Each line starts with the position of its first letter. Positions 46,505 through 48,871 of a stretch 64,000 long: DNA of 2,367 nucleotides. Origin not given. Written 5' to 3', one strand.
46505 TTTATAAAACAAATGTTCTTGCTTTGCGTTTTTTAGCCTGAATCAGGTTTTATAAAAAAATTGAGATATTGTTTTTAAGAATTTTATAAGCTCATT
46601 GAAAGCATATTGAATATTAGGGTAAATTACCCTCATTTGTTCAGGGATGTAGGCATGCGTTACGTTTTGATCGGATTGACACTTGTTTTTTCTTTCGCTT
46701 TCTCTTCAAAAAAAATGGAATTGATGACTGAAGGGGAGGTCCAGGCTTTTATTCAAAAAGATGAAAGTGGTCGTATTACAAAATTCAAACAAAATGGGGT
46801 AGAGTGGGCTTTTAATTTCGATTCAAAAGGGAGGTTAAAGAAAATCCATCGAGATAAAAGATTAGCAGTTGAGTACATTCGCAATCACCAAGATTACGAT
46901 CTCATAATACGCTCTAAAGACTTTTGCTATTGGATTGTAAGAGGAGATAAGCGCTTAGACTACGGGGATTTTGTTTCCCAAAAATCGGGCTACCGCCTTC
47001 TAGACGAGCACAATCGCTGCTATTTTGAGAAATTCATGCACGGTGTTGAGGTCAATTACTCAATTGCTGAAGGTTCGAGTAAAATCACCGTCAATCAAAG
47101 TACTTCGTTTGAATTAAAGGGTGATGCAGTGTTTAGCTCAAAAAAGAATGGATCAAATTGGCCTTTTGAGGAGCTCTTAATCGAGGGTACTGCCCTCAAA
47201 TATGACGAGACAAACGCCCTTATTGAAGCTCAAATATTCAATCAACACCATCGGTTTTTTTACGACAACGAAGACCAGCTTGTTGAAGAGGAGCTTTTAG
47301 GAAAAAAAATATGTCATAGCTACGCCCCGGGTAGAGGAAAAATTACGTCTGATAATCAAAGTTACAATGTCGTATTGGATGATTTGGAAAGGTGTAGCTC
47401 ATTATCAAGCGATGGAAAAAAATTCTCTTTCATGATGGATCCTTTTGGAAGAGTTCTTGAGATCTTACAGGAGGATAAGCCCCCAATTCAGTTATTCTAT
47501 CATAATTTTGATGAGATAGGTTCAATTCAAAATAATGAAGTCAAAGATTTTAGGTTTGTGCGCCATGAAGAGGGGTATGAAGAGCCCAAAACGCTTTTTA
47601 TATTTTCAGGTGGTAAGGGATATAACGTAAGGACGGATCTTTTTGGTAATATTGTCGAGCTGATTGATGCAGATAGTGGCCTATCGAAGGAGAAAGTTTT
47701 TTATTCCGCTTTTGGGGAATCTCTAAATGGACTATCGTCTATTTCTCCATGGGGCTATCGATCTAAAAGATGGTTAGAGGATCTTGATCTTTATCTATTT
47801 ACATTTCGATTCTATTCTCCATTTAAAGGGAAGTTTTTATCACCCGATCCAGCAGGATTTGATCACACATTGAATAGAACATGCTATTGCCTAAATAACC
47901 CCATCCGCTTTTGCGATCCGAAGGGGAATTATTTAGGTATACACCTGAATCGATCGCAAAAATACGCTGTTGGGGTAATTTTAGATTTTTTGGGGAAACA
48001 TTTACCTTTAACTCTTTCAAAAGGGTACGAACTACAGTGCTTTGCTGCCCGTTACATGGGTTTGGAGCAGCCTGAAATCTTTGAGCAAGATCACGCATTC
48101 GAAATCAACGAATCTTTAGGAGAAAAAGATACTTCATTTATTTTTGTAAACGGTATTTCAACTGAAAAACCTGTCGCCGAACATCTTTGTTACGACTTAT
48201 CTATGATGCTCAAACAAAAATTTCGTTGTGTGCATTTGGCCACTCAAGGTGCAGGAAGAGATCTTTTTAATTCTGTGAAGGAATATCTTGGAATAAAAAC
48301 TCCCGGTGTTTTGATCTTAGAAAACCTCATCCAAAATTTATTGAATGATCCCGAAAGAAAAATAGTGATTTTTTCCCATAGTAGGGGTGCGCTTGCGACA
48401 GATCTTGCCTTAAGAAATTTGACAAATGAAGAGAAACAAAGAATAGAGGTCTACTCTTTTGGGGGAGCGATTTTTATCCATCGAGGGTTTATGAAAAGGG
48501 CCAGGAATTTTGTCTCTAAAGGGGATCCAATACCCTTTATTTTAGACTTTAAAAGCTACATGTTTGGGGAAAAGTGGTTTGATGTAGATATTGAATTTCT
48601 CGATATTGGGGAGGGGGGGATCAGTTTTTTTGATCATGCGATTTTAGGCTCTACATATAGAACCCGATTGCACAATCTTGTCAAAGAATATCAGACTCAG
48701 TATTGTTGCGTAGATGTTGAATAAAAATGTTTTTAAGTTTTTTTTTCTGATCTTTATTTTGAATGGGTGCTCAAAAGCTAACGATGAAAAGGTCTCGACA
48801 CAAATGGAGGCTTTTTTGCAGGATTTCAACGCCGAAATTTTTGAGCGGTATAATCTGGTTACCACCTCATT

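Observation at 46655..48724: Miniature, Sec-signal-bearing Rhs polymorphic toxin with an alpha/beta-hydrolase-like C-terminal domain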

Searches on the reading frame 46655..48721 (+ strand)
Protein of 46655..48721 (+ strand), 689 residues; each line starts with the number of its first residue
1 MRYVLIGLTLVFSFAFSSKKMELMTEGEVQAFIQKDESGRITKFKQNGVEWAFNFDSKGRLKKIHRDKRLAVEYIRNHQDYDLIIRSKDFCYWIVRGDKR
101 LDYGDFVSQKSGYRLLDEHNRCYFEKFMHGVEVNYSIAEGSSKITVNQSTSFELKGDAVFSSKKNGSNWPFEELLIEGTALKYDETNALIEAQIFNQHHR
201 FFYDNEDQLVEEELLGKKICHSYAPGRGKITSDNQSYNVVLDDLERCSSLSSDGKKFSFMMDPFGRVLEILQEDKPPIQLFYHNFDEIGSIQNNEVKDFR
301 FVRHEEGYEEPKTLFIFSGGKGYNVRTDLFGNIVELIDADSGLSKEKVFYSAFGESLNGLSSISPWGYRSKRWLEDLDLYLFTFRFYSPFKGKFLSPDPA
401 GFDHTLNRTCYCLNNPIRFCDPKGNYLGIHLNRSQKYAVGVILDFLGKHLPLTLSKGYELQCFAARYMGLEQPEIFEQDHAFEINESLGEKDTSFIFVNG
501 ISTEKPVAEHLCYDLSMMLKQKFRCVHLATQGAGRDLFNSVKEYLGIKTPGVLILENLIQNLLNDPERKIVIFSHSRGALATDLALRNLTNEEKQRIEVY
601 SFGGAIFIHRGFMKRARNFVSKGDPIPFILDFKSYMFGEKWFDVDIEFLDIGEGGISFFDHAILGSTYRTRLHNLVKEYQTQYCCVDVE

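Call 3: search_protein_families(library=pfam, proteins=[window:46655-48721:+], max_evalue=0.01)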
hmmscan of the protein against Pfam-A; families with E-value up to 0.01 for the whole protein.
window:46655-48721:+ (689 aa): 1 family
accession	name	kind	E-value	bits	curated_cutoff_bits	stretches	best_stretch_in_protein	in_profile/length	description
PF05990.18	DUF900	-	0.009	15.9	20.5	0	555-598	80-124/232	Alpha/beta hydrolase of unknown function (DUF900)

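Call 4: search_protein_families(library=ncbifam, proteins=[window:46655-48721:+], max_evalue=0.01)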
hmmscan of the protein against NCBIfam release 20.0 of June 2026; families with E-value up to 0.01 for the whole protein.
window:46655-48721:+ (689 aa): 3 families
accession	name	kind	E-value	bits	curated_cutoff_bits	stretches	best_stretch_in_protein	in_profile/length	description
TIGR03696.1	Rhs_assc_core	domain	4.9e-17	62.2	32.5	1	350-424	1-75/76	RHS repeat-associated core domain-containing protein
NF041261.1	RHS_core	equivalog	0.0038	15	2000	0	371-424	1208-1260/1261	RHS element core protein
TIGR01643.1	YD_repeat_2x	repeat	0.0089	16.5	15.8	0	36-70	2-37/42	YD repeat-containing protein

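Call 5: find_homologous_proteins(query=window:46655-48721:+)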
Query window:46655-48721:+ (689 aa): 8 proteins with E <= 0.001 among 7936 candidates.
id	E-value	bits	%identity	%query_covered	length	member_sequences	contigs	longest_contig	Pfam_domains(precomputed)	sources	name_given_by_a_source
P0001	0.0e+0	1600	100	100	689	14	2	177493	PF25023.2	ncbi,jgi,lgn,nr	ncbi:MAG: RHS repeat-associated core domain-containing protein [Chlamydiae bacterium]|nr:RHS repeat-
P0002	0.0e+0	1049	65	99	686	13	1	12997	-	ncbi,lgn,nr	ncbi:RHS repeat-associated core domain-containing protein [bacterium]|nr:RHS repeat-associated core 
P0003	0.0e+0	1045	66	99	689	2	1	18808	PF25023.2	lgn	-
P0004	0.0e+0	1015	65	96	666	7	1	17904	PF05593.20,PF25023.2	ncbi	-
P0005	1.3e-226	773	51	99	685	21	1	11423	PF05593.20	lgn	-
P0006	4.8e-167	576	43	99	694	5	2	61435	-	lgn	-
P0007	1.6e-16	78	25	62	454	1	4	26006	PF05095.18,PF25023.2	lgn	-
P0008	2.0e-6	45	28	24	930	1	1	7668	PF05593.20,PF25023.2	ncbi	-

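Call 9: search_protein_families(library=pfam, proteins=[P0007, P0008], max_evalue=10)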
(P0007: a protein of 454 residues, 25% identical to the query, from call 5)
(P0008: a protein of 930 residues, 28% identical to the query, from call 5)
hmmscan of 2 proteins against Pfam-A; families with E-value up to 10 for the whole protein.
P0007 (454 aa): 3 families
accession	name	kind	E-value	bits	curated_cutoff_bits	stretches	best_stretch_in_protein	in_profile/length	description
PF05095.17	DUF687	-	3e-08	33.1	25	1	248-440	21-208/537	Protein of unknown function (DUF687)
PF18111.7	RPGR1_C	-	0.25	11.7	22.9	1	212-279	60-127/165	Retinitis pigmentosa G-protein regulator interacting C-terminal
PF09379.16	FERM_N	-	0.28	11.6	22.7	0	148-165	37-55/64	FERM N-terminal domain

P0008 (930 aa): 1 family
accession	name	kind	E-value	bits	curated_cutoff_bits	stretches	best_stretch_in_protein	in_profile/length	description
PF05593.20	RHS_repeat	-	1.9e-28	98.6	22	5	466-496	1-32/38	RHS Repeat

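Call 14: find_encoding_contigs(protein=P0001, flank=10000, max_places=4)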
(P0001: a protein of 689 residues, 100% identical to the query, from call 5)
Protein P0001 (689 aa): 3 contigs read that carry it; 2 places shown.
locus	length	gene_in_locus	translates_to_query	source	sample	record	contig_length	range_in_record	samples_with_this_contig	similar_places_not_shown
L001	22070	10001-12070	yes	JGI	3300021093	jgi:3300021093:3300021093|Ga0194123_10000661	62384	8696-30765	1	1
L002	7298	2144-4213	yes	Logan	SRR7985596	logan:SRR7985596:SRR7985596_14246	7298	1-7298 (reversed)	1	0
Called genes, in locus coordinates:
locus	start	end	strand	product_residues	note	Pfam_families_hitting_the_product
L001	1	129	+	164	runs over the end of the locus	-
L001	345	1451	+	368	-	PF00365:PFK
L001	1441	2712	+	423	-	PF04551:GcpE, PF26540:GcpE_C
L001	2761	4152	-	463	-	PF00324:AA_permease, PF13520:AA_permease_2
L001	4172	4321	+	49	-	-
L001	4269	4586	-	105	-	PF00462:Glutaredoxin, PF13417:GST_N_3, PF13409:GST_N_2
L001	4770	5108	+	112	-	-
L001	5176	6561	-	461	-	PF00324:AA_permease, PF13520:AA_permease_2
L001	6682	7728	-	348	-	PF09844:DUF2071, PF04134:DCC1-like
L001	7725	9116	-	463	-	PF00324:AA_permease, PF13520:AA_permease_2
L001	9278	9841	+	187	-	PF00300:His_Phos_1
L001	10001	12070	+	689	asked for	PF25023:TEN_YD-shell (faint)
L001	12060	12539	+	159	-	-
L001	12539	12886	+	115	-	-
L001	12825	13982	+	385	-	PF04966:OprB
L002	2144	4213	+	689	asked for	PF25023:TEN_YD-shell (faint)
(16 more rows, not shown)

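Call 15: find_encoding_contigs(protein=P0006, flank=10000, max_places=4)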
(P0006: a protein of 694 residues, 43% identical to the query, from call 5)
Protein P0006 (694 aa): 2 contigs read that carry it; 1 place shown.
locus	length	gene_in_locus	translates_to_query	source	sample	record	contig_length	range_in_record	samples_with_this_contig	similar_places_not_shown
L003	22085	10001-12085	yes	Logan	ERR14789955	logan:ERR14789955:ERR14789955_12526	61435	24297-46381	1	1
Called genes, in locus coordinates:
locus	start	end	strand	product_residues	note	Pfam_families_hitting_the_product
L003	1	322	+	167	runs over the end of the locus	-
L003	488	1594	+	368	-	PF00365:PFK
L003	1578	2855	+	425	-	PF04551:GcpE, PF26540:GcpE_C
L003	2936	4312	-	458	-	PF00324:AA_permease, PF13520:AA_permease_2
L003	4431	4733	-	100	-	PF02798:GST_N, PF00462:Glutaredoxin, PF13417:GST_N_3, PF13409:GST_N_2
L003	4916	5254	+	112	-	-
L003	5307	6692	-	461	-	PF00324:AA_permease, PF13520:AA_permease_2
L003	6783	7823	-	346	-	PF09844:DUF2071, PF04134:DCC1-like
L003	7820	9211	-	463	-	PF00324:AA_permease, PF13520:AA_permease_2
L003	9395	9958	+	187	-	PF00300:His_Phos_1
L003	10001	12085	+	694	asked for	-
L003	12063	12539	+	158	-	-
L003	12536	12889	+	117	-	-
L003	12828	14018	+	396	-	PF04966:OprB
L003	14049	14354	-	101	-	-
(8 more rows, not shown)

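Call 16: find_encoding_contigs(protein=P0007, flank=8000, max_places=4)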
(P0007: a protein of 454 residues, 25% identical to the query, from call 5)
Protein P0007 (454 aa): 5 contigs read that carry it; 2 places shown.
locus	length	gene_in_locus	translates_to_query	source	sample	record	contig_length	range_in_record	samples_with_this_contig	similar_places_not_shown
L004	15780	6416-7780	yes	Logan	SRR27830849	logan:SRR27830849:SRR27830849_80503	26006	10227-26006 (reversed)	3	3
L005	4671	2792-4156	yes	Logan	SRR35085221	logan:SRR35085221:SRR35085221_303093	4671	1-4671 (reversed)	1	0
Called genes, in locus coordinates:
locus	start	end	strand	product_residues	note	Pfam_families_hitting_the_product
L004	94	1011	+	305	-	PF13793:Pribosyltran_N, PF00156:Pribosyltran, PF14572:Pribosyl_synth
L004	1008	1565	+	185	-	PF01386:Ribosomal_L25p, PF14693:Ribosomal_TL5_C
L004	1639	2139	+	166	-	PF01195:Pept_tRNA_hydro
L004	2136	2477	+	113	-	PF01250:Ribosomal_S6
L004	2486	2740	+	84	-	PF01084:Ribosomal_S18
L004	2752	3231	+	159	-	PF01281:Ribosomal_L9_N, PF03948:Ribosomal_L9_C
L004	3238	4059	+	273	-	PF00288:GHMP_kinases_N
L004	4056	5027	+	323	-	PF01073:3Beta_HSD (weak), PF01370:Epimerase, PF04321:RmlD_sub_bind, PF16363:GDP_Man_Dehyd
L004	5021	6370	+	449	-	PF00294:PfkB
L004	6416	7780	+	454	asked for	PF25023:TEN_YD-shell (faint), PF05095:DUF687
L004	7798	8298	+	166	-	-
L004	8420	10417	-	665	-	PF19335:HMBD, PF00122:E1-E2_ATPase, PF00702:Hydrolase, PF08282:Hydrolase_3 (weak)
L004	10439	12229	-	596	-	PF00122:E1-E2_ATPase, PF00702:Hydrolase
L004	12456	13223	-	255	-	-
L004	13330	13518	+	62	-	PF07927:HicA_toxin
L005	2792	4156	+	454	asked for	PF25023:TEN_YD-shell (faint), PF05095:DUF687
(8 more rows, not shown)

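Call 17: find_encoding_contigs(protein=P0008, flank=8000, max_places=4)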
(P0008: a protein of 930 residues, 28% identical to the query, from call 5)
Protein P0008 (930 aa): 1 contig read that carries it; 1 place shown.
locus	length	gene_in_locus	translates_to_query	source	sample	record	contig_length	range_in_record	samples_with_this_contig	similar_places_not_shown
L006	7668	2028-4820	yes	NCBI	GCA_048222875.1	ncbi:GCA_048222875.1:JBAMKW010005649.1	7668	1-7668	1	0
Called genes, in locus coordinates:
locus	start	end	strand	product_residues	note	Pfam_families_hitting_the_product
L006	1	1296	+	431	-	?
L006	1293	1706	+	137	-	-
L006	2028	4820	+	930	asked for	PF05593:RHS_repeat (faint), PF25023:TEN_YD-shell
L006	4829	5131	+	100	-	-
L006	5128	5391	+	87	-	-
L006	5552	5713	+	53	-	-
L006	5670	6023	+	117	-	-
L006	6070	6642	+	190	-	-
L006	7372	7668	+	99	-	?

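Call 44: find_encoding_contigs(protein=P0005, flank=6000, max_places=2)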
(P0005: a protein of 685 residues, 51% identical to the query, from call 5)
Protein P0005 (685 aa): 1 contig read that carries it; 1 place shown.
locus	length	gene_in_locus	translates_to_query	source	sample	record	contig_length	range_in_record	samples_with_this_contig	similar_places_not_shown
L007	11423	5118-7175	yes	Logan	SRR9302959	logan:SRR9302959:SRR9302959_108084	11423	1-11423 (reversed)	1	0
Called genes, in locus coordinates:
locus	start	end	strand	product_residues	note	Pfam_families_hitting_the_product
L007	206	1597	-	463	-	PF00324:AA_permease, PF13520:AA_permease_2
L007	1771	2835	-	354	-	PF09844:DUF2071, PF04134:DCC1-like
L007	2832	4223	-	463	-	PF00324:AA_permease, PF13520:AA_permease_2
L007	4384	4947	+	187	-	PF00300:His_Phos_1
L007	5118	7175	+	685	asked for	PF05593:RHS_repeat (faint)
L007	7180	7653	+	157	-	-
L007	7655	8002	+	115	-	-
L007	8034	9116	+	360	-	PF04966:OprB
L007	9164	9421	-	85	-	-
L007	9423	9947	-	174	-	-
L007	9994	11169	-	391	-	-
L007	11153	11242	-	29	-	-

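Call 45: find_encoding_contigs(protein=P0003, flank=6000, max_places=2)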
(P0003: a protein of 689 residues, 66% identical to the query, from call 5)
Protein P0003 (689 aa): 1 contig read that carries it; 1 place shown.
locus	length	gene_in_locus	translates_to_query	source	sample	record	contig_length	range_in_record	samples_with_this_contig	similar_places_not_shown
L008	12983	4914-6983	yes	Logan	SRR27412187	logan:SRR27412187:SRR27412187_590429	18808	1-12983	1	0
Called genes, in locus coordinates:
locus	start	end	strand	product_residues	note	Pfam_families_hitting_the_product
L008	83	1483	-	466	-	PF00324:AA_permease, PF13520:AA_permease_2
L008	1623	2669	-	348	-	PF09844:DUF2071, PF04134:DCC1-like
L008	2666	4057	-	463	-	PF00324:AA_permease, PF13520:AA_permease_2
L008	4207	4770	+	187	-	PF00300:His_Phos_1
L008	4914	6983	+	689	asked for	PF25023:TEN_YD-shell (faint)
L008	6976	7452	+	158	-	-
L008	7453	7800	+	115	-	-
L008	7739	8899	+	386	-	PF04966:OprB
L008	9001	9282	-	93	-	-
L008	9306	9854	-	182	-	-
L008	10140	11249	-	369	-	-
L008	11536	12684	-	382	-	-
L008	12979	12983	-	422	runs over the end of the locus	-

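Call 52: predict_structure(alignment_id=A4)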
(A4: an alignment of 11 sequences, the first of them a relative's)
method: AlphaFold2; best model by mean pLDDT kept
length: 689 residues; sequences in the alignment: 11
mean_pLDDT: 80.1   pTM: 0.60
mean pLDDT of the five models: 80.1, 79.7, 79.1, 77.0, 74.4
residues with pLDDT >= 90: 204; 70-90: 334; 50-70: 115; < 50: 36
segments of 3 or more residues with pLDDT < 50: 1-4, 11-19, 419-432, 684-689
pLDDT, mean of each block of 10 residues (from residue 1): 50 45 74 75 85 85 91 92 93 94 95 92 95 90 92 92 78 88 77 87 80 86 73 75 90 91 93 93 93 93 75 90 90 91 90 72 84 89 86 80 67 55 36 59 77 76 72 75 82 86 77 84 84 73 82 92 89 88 88 89 76 80 66 56 73 57 71 78 44
secondary structure, 60 per line:
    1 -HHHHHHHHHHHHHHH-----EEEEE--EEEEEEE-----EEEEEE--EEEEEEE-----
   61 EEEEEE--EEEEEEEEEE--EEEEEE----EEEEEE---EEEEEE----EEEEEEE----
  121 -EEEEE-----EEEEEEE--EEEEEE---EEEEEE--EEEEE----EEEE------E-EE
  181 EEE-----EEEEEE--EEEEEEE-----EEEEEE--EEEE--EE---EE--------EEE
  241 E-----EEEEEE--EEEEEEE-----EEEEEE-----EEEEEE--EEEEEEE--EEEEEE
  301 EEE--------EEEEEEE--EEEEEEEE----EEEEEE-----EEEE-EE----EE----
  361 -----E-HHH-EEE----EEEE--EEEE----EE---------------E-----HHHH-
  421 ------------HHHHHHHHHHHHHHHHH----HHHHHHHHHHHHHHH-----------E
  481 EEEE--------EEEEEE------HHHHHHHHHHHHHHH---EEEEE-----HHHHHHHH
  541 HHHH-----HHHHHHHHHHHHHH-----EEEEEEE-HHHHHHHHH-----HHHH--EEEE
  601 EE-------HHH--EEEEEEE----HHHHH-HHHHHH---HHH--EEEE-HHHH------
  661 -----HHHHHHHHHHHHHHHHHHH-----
elements in order (helices of 4 or more, strands of 3 or more residues): H2-16 E22-26 E29-35 E41-46 E49-55 E61-66 E69-78 E81-86 E91-96 E100-105 E110-116 E122-126 E132-138 E141-146 E150-155 E158-162 E167-170 E179-183 E189-194 E197-203 E209-214 E217-220 E238-241 E247-252 E255-261 E267-272 E278-283 E286-292 E295-303 E312-318 E321-328 E333-338 E344-347 E372-374 E379-382 E385-388 H416-419 H433-449 H454-468 E480-484 E493-498 H505-519 E523-527 H533-544 H550-563 E569-575 H577-585 H591-594 E597-602 E615-621 H626-630 H632-637 E646-649 H651-654 H666-684

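Call 54: fold_search(model_id=the predicted structure, library=pdb)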
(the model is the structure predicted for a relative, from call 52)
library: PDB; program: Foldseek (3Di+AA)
matches with E <= 10: 1308; with E <= 0.001: 151
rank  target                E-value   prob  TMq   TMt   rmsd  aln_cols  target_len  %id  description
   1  8qjc                  2.3e-18  1.00  0.24  0.17  13.7       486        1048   14  T6SS-linked Rhs repeat protein - Salmonella bongori Rhs-core domain with toxin domain (released 2024-09-25)
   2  8qjd_B                3.8e-18  1.00  0.24  0.18  12.8       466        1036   14  T6SS-linked Rhs repeat protein - Salmonella bongori Rhs-core domain (released 2024-09-25)
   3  7pq5                  7.4e-18  1.00  0.29  0.20  11.2       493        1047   15  Photorhabdus laumondii T6SS-associated Rhs protein carrying the Tre23 toxin domain (released 2021-12-01)
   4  8qja_B                8.8e-18  1.00  0.33  0.24   9.4       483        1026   15  T6SS-linked Rhs repeat protein - Advenella mimigardefordensis VgrG-Rhs core (released 2024-09-25)
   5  8qjb_A                9.8e-18  1.00  0.24  0.17  13.8       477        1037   14  T6SS-linked Rhs repeat protein - Salmonella bongori Rhs-core domain extended N-terminus (released 2024-09-25)
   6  8qja_C                1.0e-17  1.00  0.32  0.24   9.5       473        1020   15  T6SS-linked Rhs repeat protein - Advenella mimigardefordensis VgrG-Rhs core (released 2024-09-25)
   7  8qja_A                2.9e-17  1.00  0.32  0.23  11.3       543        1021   14  T6SS-linked Rhs repeat protein - Advenella mimigardefordensis VgrG-Rhs core (released 2024-09-25)
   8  8cp6_B                3.7e-17  1.00  0.31  0.21  14.9       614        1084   12  Type six secretion system exported effector 5 (Tse5) (released 2023-12-06)
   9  8qja_D                3.9e-17  1.00  0.32  0.24   9.5       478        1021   15  T6SS-linked Rhs repeat protein - Advenella mimigardefordensis VgrG-Rhs core (released 2024-09-25)
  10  8uxt                  4.6e-17  1.00  0.39  0.21   8.6       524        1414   12  Acinetobacter baumannii Tse15 Rhs effector, toxin cleavage mutant (D1369N, D1391N) (released 2024-10-09)
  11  9ifo_A                6.0e-17  1.00  0.35  0.19  11.3       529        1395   13  Structure of Teneurin-Like Protein (TLP) (released 2026-03-11)
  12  8h8a_A                6.0e-17  1.00  0.23  0.17  15.7       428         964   16  Type VI secretion system effector RhsP in its post-autoproteolysis and monomeric form (released 2023-01-18)
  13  9g42_A                1.7e-16  1.00  0.39  0.18   8.9       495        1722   14  Mouse Teneurin2 dimer variant A0B0 (released 2026-01-21)
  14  9g2f_A                2.5e-16  1.00  0.39  0.18   8.9       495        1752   14  Mouse Teneurin2 dimer variant A1B1 (released 2026-01-21)
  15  6vhh_A                3.3e-16  1.00  0.28  0.12  16.1       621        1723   12  Human Teneurin-2 and human Latrophilin-3 binary complex (released 2020-06-03)
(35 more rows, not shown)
